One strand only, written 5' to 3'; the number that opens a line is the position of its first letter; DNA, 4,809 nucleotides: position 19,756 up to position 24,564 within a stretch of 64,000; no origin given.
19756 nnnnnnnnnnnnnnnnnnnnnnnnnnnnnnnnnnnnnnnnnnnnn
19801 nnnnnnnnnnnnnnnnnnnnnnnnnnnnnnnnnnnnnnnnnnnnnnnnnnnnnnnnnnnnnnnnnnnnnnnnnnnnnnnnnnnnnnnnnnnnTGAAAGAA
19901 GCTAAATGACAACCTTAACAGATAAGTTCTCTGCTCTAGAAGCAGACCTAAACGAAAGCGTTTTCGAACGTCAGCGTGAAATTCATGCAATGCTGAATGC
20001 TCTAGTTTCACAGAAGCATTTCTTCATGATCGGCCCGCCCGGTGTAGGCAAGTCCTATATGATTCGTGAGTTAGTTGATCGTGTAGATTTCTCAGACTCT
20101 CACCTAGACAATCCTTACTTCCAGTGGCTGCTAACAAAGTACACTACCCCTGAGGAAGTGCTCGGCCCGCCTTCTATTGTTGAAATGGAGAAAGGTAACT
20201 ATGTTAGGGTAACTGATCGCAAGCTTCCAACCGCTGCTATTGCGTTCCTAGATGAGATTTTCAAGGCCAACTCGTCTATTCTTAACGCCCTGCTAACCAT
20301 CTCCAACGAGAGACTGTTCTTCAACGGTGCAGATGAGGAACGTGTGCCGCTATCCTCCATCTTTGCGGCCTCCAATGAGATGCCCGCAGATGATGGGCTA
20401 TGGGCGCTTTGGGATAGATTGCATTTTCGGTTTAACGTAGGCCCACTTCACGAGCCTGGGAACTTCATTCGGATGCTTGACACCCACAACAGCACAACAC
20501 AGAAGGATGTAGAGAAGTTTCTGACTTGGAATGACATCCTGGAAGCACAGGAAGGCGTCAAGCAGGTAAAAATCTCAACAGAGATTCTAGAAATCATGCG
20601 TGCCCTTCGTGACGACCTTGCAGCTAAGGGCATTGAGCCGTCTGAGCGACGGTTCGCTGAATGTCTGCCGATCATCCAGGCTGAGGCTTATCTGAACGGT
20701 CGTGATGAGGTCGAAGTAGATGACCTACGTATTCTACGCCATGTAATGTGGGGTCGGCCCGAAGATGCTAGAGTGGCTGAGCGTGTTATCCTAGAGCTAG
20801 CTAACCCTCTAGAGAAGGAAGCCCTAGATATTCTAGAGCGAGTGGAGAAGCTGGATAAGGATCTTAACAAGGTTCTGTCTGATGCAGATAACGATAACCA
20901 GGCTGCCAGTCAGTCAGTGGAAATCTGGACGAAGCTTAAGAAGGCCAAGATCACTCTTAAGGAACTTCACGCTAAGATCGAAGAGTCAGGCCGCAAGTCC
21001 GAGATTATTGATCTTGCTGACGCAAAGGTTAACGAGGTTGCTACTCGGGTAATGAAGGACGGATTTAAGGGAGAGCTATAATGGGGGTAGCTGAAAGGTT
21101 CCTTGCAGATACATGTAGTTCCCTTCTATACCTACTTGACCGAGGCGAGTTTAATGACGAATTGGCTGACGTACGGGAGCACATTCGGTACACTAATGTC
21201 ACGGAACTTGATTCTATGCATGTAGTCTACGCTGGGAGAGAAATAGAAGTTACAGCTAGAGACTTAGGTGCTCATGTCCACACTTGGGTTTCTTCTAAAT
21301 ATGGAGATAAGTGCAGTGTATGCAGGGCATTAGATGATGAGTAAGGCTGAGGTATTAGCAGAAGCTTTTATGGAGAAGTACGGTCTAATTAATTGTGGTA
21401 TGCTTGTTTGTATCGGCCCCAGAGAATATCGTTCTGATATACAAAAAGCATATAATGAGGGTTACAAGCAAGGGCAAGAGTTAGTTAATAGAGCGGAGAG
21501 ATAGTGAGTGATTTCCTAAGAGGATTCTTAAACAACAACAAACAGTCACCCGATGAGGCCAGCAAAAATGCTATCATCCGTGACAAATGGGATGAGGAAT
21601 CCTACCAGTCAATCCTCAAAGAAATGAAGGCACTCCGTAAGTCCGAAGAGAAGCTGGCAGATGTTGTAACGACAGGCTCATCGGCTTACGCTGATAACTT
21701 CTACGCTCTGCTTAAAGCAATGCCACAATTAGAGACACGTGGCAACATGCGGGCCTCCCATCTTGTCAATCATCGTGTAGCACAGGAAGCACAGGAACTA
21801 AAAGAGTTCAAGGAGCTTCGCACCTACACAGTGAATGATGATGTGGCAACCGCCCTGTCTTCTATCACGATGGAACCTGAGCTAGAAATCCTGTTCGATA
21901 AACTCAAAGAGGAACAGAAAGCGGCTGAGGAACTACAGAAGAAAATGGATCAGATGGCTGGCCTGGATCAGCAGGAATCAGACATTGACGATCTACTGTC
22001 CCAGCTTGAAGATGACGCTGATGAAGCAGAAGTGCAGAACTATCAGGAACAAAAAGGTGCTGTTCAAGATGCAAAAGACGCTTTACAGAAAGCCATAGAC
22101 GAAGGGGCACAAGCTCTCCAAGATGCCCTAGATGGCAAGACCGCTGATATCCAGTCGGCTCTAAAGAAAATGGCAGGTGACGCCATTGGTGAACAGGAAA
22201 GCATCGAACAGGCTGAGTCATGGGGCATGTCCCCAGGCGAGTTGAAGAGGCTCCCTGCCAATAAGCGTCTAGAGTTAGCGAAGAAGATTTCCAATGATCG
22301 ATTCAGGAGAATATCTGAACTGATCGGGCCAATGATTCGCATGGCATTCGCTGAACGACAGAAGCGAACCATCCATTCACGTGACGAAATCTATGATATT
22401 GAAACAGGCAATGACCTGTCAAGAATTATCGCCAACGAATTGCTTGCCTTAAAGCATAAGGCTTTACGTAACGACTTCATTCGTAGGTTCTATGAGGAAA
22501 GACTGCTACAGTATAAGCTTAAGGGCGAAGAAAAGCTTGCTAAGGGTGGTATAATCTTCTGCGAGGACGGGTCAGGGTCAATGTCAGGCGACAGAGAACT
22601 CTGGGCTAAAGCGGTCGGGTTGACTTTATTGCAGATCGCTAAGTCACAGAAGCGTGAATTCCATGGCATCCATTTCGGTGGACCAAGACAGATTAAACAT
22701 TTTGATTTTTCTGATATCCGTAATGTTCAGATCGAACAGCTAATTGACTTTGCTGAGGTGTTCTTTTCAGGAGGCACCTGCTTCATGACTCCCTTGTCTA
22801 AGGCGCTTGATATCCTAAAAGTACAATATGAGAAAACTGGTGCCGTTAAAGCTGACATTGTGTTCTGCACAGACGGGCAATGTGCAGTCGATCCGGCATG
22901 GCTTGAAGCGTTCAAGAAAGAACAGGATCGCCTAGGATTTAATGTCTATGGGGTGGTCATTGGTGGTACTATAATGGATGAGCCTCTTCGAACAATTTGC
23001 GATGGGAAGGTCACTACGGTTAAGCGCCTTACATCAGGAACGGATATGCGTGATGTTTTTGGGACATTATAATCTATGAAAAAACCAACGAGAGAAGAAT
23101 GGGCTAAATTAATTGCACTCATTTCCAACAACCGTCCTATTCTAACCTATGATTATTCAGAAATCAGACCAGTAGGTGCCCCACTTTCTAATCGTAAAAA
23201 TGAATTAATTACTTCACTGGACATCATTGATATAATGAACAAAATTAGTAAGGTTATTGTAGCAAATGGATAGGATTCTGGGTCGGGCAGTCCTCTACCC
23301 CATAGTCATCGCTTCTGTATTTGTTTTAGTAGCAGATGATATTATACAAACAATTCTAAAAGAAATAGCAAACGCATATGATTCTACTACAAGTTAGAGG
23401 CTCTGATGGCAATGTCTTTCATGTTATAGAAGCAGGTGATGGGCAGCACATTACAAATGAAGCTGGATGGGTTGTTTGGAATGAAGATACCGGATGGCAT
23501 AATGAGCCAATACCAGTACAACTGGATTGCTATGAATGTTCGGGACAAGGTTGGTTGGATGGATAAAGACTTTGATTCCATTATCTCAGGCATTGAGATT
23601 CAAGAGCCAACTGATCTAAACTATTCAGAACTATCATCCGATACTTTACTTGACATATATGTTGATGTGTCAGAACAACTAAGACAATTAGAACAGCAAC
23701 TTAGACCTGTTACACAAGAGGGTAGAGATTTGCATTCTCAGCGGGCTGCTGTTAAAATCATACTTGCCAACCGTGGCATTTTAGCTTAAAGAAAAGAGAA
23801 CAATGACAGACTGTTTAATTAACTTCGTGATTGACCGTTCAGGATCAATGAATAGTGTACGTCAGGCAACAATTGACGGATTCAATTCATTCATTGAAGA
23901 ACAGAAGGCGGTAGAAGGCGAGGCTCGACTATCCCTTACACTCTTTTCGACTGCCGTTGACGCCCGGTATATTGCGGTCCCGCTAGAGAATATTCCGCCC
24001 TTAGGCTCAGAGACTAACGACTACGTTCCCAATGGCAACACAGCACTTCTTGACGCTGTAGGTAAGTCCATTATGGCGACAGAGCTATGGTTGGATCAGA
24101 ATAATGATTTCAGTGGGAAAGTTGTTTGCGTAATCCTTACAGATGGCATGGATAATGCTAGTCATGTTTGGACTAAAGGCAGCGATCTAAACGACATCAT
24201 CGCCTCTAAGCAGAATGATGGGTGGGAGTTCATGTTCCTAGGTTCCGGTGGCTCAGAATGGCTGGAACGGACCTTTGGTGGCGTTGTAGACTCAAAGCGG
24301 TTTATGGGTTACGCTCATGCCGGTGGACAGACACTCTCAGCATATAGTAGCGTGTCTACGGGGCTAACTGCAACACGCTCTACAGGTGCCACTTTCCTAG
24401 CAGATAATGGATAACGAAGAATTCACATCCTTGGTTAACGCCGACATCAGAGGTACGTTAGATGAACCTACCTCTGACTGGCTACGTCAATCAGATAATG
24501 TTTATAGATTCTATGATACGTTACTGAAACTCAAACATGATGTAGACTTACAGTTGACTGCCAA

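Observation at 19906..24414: MoxR-like AAA+ ATPase followed by two vWA-domain proteins in a phage early region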

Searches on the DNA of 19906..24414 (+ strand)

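Call 5: search_dna_similar(query=window:19906-24414:+, collection=phages, mode=near, max_rows=30)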
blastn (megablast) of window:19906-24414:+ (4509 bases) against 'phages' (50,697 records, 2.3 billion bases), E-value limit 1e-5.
No match.

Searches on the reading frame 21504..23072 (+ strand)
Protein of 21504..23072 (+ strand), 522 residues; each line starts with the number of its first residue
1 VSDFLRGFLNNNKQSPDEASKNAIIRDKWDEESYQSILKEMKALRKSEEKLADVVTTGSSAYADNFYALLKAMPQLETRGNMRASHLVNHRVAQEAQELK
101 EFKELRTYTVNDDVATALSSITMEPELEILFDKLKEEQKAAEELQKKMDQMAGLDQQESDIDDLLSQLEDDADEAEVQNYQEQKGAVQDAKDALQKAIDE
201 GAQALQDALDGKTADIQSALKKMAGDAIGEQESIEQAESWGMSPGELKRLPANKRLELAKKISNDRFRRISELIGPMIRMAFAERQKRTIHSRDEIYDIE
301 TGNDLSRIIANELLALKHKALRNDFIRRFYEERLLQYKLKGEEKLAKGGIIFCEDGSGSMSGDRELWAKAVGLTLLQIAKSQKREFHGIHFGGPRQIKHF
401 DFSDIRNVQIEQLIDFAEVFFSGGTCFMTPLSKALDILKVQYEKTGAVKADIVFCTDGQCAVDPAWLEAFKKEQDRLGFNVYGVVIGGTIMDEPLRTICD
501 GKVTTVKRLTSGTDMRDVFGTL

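Call 3: search_protein_families(library=pfam, proteins=[window:21504-23072:+], max_evalue=0.01)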
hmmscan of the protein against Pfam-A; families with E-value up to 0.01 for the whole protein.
window:21504-23072:+ (522 aa): 2 families
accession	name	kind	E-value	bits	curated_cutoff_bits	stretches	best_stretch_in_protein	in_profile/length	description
PF13519.12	VWA_2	-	9.3e-06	26.7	27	1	350-459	1-107/107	von Willebrand factor type A domain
PF00092.34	VWA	-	1.2e-05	26.1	23.8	1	350-519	2-172/174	von Willebrand factor type A domain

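Call 4: search_protein_families(library=phrogs, proteins=[window:21504-23072:+], max_evalue=0.001)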
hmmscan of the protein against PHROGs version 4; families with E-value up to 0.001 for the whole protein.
window:21504-23072:+ (522 aa): 1 family
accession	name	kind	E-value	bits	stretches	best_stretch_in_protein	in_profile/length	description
phrog_24053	-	unknown function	5.5e-63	214.5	1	16-501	13-492/515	-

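Call 6: search_protein_families(library=ncbifam, proteins=[window:21504-23072:+], max_evalue=0.01)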
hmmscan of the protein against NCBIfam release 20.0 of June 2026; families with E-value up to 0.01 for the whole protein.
window:21504-23072:+ (522 aa): 1 family
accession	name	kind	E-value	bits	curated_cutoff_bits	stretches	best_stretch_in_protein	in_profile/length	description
NF008230.0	PRK10997.1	equivalog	1.2e-19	70.9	500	1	281-443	243-416/487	ATPase RavA stimulator ViaA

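Call 7: search_protein_families(library=padloc, proteins=[window:21504-23072:+], max_evalue=0.01)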
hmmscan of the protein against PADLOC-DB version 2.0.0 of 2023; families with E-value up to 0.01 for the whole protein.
window:21504-23072:+ (522 aa): 0 families

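Call 23: search_solved_structures(query=window:21504-23072:+, max_evalue=0.1, show_alignments=1)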
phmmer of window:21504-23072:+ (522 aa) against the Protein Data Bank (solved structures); distinct sequences matched with E-value up to 0.1: 0.

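Call 38: find_homologous_proteins(query=window:21504-23072:+, max_evalue=0.00001)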
Query window:21504-23072:+ (522 aa): 154 proteins with E <= 0.00001 among 8000 candidates; the best 120 are listed.
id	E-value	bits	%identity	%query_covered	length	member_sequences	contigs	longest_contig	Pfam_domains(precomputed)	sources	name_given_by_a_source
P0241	0.0e+0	1147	100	100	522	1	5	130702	PF00092.35,PF13519.13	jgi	-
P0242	5.7e-189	647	56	100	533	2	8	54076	PF13519.13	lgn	-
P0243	1.6e-188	646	56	99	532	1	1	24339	PF00092.35,PF13519.13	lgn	-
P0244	3.8e-185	635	55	99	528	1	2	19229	PF13519.13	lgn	-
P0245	3.9e-185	635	55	81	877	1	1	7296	PF14528.12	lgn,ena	-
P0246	1.6e-184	633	52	88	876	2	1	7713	PF14528.12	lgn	-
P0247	1.7e-184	633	53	99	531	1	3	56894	PF13519.13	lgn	-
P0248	3.0e-183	629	55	99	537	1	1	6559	PF13519.13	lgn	-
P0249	3.4e-183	628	56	81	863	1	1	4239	PF14528.12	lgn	-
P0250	6.4e-183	628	55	99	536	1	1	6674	PF13519.13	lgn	-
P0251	3.2e-182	625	55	99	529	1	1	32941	PF13519.13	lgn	-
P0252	9.9e-181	620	52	88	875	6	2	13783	PF14528.12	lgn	-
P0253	3.5e-178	612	52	99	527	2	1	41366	-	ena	-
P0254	1.3e-177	610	54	96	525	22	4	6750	-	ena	-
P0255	1.3e-176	607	51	100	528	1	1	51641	PF13519.13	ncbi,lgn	-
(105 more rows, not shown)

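Call 47: predict_structure(alignment_id=A2)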
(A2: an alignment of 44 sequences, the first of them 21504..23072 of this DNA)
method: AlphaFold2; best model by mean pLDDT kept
length: 522 residues; sequences in the alignment: 44
mean_pLDDT: 82.5   pTM: 0.58
mean pLDDT of the five models: 82.5, 82.3, 81.9, 77.8, 74.3
residues with pLDDT >= 90: 171; 70-90: 274; 50-70: 54; < 50: 23
segments of 3 or more residues with pLDDT < 50: 1-13, 290-294, 340-344
pLDDT, mean of each block of 10 residues (from residue 1): 40 60 90 87 88 90 94 87 88 93 88 84 92 92 86 81 72 66 80 82 86 91 88 64 60 69 78 82 69 58 83 85 89 80 60 93 91 89 89 91 80 86 89 93 86 89 92 91 91 90 88 83 75
secondary structure, 60 per line:
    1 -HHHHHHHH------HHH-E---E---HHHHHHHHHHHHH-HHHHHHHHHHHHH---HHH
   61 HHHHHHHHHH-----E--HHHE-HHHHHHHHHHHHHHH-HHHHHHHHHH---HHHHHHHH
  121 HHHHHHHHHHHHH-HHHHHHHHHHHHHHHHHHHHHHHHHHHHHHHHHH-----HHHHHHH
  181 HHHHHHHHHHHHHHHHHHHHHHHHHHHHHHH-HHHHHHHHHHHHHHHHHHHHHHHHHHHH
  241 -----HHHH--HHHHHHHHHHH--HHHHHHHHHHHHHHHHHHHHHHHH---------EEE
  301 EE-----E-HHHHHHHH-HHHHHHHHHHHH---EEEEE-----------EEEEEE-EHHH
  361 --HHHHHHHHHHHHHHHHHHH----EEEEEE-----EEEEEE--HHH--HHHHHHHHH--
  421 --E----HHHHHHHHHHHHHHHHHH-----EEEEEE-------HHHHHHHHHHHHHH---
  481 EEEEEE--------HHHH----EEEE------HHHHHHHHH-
elements in order: H2-9 H28-40 H42-54 H58-70 H84-98 H100-109 H113-133 H135-168 H174-211 H213-240 H246-249 H252-262 H265-288 E298-302 H310-317 H319-330 E334-338 E350-355 H363-381 E386-391 E397-402 H410-418 H428-445 E451-456 H464-477 E481-486 H495-498 E503-506 H513-521

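Call 66: find_related_loci(query=A2, collection=genome_contigs, flank=6000)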
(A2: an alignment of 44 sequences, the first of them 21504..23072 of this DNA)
Query A2 (522 aa) in genome_contigs; peptide patterns used: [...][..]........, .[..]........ (x = any residue, [..] = any of these).
515 stretches matched a pattern; 324 encode a relative of the query (tblastn E <= 1e-3); the best 80 are kept; 80 distinct loci.
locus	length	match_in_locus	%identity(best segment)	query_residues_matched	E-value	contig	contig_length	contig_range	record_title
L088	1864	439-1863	44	4-452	4e-132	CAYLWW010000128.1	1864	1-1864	MAG TPA_asm: uncultured Candidatus Midichloriaceae bacterium isolate SRP296810_co1_26 genome assembly, contig: NODE_1046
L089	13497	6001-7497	33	19-522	5e-78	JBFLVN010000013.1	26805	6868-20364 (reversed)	MAG: Bdellovibrionota bacterium isolate MAG007 MAG007_13, whole genome shotgun sequence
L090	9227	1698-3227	35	15-519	8e-76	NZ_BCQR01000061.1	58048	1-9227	Actinomadura kijaniata NBRC 14229, whole genome shotgun sequence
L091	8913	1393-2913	34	15-519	2e-74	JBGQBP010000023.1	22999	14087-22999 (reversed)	MAG: Candidatus Binatia bacterium isolate OBJ2_061818_110_61 k141_1134118_length_22999_cov_164.0598, whole genome shotgu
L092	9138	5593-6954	34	64-522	4e-74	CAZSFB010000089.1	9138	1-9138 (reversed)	MAG TPA_asm: uncultured bacterium isolate binchicken_co350_53 genome assembly, contig: NODE_8223_length_9138_cov_4.15512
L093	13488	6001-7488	32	22-522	4e-74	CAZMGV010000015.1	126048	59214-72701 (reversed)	MAG TPA_asm: uncultured bacterium isolate binchicken_co199_84 genome assembly, contig: NODE_192_length_126048_cov_15.802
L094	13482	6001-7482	31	27-519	2e-72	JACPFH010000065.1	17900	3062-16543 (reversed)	MAG: Deltaproteobacteria bacterium isolate NC_groundwater_356_Ag_B-0.1um_58_8 GD18-4_B1_scaffold_47876, whole genome sho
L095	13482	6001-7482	32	27-519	5e-72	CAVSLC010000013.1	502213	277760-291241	MAG: uncultured delta proteobacterium isolate MFD09206.bin.3.265 genome assembly, contig: contig_2321, whole genome shot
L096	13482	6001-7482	32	27-519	8e-72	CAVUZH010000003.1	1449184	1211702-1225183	MAG: uncultured delta proteobacterium isolate MFD05567.bin.2.276 genome assembly, contig: contig_11253, whole genome sho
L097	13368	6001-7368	36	13-486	2e-71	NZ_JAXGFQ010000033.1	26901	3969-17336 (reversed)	Moorella naiadis (nom. illeg.) strain AZ13.I AZ13_I_contig_32, whole genome shotgun sequence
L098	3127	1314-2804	32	24-519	2e-72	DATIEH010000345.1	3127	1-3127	MAG TPA_asm: Candidatus Binatia bacterium isolate SMAG_U16364 k141_1573134, whole genome shotgun sequence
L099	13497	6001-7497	31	19-522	1e-71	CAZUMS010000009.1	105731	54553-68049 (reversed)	MAG TPA_asm: uncultured bacterium isolate binchicken_co199_85 genome assembly, contig: NODE_254_length_105731_cov_16.887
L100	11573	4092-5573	32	27-519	5e-71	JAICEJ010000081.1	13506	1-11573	MAG: Candidatus Binatia bacterium isolate BD_FP_2_bin.16 k141_527084_length_13506_cov_15.5769, whole genome shotgun sequ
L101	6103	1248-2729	32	27-519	8e-71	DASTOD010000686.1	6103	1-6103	MAG TPA_asm: Candidatus Binatia bacterium isolate SMAG_U2161 k141_1720352, whole genome shotgun sequence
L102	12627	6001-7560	31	15-519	1e-70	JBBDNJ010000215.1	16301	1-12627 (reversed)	MAG: Candidatus Binatia bacterium isolate LejiaB_54_11 Lejia_B_4422_length_16301_cov_6, whole genome shotgun sequence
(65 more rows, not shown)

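Call 82: fold_search(model_id=the predicted structure, library=viral)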
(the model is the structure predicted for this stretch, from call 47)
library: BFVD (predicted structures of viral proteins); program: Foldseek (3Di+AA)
matches with E <= 10: 293; with E <= 0.001: 49
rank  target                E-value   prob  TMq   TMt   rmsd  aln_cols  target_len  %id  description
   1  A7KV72                4.0e-29  1.00  0.65  0.62   9.4       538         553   24  (no name in the UniProt tables at hand)
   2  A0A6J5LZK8            6.2e-25  1.00  0.52  0.53  12.4       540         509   22  VWFA domain-containing protein [uncultured Caudovirales phage]
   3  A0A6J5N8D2            5.3e-19  1.00  0.54  0.53  15.0       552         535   16  VWFA domain-containing protein [uncultured Caudovirales phage]
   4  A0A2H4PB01            3.2e-12  1.00  0.36  0.41  13.8       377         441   18  (no name in the UniProt tables at hand)
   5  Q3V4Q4                1.6e-09  1.00  0.26  0.16  27.9       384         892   17  Putative VWFA domain-containing protein ORF892 [Acidianus two-tailed virus]
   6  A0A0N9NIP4            3.6e-09  1.00  0.29  0.20  16.9       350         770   18  (no name in the UniProt tables at hand)
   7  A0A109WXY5            4.1e-08  1.00  0.27  0.37  26.9       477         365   14  (no name in the UniProt tables at hand)
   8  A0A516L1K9            1.6e-07  1.00  0.32  0.31  19.0       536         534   14  (no name in the UniProt tables at hand)
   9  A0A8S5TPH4            2.9e-07  1.00  0.28  0.26  26.4       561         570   13  VWFA domain-containing protein [Podoviridae sp. ct2iq11]
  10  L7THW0                3.1e-07  1.00  0.32  0.23  13.2       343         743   16  von Willebrand factor type A [Haloarcula vallismortis tailed virus 1]
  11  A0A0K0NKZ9            1.1e-06  1.00  0.32  0.26  18.1       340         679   14  Putative von Willebrand factor protein [Gordonia phage GMA3]
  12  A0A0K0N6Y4            2.4e-06  1.00  0.31  0.27   6.7       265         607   15  CobT-like cobalamin biosynthesis protein [Gordonia phage GMA7]
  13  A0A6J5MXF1            2.7e-06  1.00  0.31  0.43  20.3       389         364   14  Uncharacterized protein (Fragment) [uncultured Caudovirales phage]
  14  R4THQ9                3.9e-06  1.00  0.32  0.23  15.0       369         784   14  VWFA domain-containing protein [Haloarcula californiae tailed virus 2]
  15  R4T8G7                5.0e-06  1.00  0.27  0.32  15.7       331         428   13  VWFA domain-containing protein [Haloarcula hispanica tailed virus 2]
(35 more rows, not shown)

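Call 83: search_dna_similar(query=window:21504-23072:+, collection=phages, mode=protein, max_rows=40)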
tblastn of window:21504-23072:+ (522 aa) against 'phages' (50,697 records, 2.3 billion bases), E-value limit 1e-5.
Records with a match: 5; places in all: 5; records where one place covers at least 80% of the query: 3.
Best place of each record, by identity: <60% 5.
By first word of the organism name: Bacillus 2; Bacteriophage 2; Moorella 1.
By host as written in the record: Bacillus thuringiensis 2; - 2; Moorella thermoacetica DSM 103132 1.
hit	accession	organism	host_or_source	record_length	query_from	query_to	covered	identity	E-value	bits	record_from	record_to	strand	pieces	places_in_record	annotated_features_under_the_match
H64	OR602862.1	Moorella phage MTATph1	Moorella thermoacetica DSM 103132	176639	27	488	89%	33.3%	4e-50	191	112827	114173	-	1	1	hypothetical protein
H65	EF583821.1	Bacillus phage 0305phi8-36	Bacillus thuringiensis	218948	16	486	90%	27.0%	3e-35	147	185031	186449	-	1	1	ORF063: putative metalloprotein chaperonin subunit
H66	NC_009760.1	Bacillus phage 0305phi8-36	Bacillus thuringiensis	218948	16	486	90%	27.0%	3e-35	147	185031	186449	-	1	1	ORF063: putative metalloprotein chaperonin subunit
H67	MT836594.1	Bacteriophage sp.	human fecal samples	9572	160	512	68%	27.5%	7e-29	127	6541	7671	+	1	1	record has no annotation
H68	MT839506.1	Bacteriophage sp.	human fecal samples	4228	292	500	40%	27.6%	1e-7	61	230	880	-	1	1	record has no annotation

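Call 101: search_protein_representatives(alignment_id=A2)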
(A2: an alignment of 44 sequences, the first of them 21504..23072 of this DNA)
Query: 44 sequences, 529 profile positions. Proteins with E-value up to 0.001 (for the whole library): 5849; up to 1e-10: 4713; up to 1e-30: 2467. The best 150 are listed.
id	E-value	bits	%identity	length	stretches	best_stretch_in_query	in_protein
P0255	3.8e-242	821.4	-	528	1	2-529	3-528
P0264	1.9e-235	799.3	-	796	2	113-529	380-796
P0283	1.2e-225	767.0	-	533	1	3-529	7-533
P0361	1.1e-216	737.4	-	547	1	5-529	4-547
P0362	7.7e-208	708.2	-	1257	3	3-363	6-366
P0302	6.3e-207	705.2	-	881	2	5-431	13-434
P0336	4.7e-206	702.3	-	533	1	5-529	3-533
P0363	5.4e-205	698.8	-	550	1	3-528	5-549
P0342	3.8e-202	689.4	-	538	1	2-529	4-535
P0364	6.1e-202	688.7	-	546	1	4-529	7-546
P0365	1.3e-201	687.6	-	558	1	6-529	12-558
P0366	6.4e-201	685.3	-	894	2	3-363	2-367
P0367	1.2e-197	674.6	-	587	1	5-528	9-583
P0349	1.3e-196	671.1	-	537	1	6-529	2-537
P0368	2.0e-193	660.6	-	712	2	113-528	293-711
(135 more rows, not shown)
